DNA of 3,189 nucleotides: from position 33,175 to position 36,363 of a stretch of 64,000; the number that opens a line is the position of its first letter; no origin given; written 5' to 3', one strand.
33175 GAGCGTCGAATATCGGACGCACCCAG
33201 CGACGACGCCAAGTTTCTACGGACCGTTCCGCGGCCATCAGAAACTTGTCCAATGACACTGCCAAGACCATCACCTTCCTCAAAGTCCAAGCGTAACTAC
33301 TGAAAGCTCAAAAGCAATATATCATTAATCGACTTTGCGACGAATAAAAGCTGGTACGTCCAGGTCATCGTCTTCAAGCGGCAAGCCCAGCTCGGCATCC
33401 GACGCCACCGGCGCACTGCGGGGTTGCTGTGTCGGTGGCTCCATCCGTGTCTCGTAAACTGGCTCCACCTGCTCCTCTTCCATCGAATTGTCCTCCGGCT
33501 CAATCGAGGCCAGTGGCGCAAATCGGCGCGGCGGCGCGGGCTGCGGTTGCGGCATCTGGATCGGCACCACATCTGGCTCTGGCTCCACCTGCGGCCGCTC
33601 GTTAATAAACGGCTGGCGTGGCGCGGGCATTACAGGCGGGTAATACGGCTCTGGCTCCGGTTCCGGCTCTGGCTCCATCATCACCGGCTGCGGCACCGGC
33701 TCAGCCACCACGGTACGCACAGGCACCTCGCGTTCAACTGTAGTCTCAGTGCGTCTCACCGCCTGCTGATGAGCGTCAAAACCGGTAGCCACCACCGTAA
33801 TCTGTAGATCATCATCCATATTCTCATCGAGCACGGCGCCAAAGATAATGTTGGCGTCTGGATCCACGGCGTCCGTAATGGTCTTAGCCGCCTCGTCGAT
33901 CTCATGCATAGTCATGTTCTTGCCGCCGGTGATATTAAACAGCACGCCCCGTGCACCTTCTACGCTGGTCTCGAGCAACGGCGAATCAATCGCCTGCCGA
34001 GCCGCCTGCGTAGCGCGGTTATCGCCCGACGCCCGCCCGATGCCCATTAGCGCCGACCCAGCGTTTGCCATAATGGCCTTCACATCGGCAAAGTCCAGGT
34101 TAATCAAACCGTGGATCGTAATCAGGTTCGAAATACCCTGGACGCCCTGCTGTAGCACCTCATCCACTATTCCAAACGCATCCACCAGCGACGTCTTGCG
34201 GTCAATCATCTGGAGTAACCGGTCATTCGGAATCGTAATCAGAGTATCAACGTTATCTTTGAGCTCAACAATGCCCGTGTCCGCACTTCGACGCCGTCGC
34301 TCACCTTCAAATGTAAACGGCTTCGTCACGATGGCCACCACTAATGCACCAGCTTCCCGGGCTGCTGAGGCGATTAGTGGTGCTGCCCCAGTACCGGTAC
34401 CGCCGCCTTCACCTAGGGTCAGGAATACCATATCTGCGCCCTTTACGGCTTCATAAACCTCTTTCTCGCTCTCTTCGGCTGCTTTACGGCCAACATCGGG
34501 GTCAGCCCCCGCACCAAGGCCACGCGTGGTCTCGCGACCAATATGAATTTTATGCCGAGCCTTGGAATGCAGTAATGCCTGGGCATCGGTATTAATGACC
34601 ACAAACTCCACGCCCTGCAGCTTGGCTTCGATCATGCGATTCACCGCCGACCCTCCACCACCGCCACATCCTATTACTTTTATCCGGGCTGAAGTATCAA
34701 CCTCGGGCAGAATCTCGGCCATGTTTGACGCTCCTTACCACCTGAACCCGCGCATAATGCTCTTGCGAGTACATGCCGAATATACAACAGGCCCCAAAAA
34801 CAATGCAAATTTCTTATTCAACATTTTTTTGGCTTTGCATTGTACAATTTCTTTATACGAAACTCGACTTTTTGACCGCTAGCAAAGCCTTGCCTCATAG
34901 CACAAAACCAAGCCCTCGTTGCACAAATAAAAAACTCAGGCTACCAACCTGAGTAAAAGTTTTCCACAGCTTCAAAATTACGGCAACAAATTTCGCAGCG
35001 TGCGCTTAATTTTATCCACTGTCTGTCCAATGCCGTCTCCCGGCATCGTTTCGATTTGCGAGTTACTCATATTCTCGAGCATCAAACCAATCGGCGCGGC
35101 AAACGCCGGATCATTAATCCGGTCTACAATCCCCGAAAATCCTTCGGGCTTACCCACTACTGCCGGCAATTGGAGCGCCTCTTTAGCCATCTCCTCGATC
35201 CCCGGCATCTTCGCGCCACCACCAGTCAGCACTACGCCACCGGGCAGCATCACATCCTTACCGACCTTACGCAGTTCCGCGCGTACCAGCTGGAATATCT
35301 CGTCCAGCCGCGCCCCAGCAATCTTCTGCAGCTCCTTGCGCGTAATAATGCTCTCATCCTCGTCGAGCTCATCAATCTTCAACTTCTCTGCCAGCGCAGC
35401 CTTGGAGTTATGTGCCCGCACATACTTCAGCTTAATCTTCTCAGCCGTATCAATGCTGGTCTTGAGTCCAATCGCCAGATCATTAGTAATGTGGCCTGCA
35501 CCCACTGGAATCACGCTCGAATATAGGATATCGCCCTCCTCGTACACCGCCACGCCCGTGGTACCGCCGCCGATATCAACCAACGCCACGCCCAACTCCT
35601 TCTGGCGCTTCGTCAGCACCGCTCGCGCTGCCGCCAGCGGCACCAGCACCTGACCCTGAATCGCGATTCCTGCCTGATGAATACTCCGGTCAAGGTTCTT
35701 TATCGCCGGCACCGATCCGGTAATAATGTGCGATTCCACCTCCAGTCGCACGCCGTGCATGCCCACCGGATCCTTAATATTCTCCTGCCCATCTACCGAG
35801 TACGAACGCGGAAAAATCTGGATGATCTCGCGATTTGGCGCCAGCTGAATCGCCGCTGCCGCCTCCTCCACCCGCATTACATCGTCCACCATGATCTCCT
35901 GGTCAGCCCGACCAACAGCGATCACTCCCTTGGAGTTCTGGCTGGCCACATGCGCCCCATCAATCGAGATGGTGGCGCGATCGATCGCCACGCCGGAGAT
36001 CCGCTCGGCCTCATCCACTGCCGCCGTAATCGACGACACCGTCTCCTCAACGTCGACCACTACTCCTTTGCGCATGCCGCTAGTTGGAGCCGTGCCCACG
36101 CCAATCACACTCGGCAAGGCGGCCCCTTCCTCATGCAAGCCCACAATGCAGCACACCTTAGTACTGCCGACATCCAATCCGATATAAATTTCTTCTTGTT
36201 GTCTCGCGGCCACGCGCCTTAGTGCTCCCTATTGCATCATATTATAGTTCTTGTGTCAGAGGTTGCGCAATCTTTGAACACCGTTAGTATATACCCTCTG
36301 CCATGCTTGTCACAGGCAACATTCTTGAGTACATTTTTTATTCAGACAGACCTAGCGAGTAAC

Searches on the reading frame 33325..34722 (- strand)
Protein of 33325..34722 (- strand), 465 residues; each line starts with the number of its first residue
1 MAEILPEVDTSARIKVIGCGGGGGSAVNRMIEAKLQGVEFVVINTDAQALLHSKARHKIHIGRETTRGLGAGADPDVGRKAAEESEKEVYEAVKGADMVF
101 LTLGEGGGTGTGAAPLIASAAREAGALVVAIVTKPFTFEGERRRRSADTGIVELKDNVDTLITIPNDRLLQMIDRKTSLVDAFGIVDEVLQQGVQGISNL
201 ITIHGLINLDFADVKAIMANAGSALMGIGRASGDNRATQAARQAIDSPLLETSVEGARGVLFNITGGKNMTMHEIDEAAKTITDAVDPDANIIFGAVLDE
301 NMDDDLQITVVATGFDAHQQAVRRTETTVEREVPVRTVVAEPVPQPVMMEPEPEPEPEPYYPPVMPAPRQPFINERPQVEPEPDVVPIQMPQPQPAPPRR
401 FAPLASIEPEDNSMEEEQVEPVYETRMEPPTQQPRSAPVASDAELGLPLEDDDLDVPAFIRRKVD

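Call 68: search_protein_families(library=pfam, proteins=[window:33325-34722:-], max_evalue=0.01)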
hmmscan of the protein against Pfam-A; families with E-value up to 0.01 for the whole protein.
window:33325-34722:- (465 aa): 3 families
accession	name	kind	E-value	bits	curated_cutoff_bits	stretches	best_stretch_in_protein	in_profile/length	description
PF00091.31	Tubulin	-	1e-48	166.6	33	1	13-173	1-189/190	Tubulin/FtsZ family, GTPase domain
PF12327.13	FtsZ_C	-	1.2e-37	128.5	27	1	222-316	1-95/95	FtsZ family, C-terminal domain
PF13460.12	NAD_binding_10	-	0.00052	20.4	27.2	1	84-134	49-98/184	NAD(P)H-binding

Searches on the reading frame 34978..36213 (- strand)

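Call 68: search_protein_families(library=pfam, proteins=[window:34978-36213:-], max_evalue=0.01)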
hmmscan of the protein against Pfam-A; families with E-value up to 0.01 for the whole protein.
window:34978-36213:- (411 aa): 7 families
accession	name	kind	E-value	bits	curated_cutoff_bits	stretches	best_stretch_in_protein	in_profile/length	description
PF14450.12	FtsA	-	8.6e-38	130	31.8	2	210-376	1-127/127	Cell division protein FtsA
PF02491.25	SHS2_FTSA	-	1.1e-27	96.6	25.4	1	86-165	1-79/79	SHS2 domain inserted in FTSA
PF06723.19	MreB_Mbl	-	3e-11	43.2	27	1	202-354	140-304/327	MreB/Mbl protein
PF11104.14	PilM_2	-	2.8e-08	33.5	27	1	197-263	170-236/340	Type IV pilus assembly protein PilM;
PF06277.17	EutA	-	2.5e-06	27.1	27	1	202-336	138-267/475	Ethanolamine utilisation protein EutA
PF00012.26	HSP70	-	0.00035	19.4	20.6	0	255-347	258-350/599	Hsp70 protein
PF20039.4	DUF6441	-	0.0075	16.4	27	0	178-211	91-125/215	Family of unknown function (DUF6441)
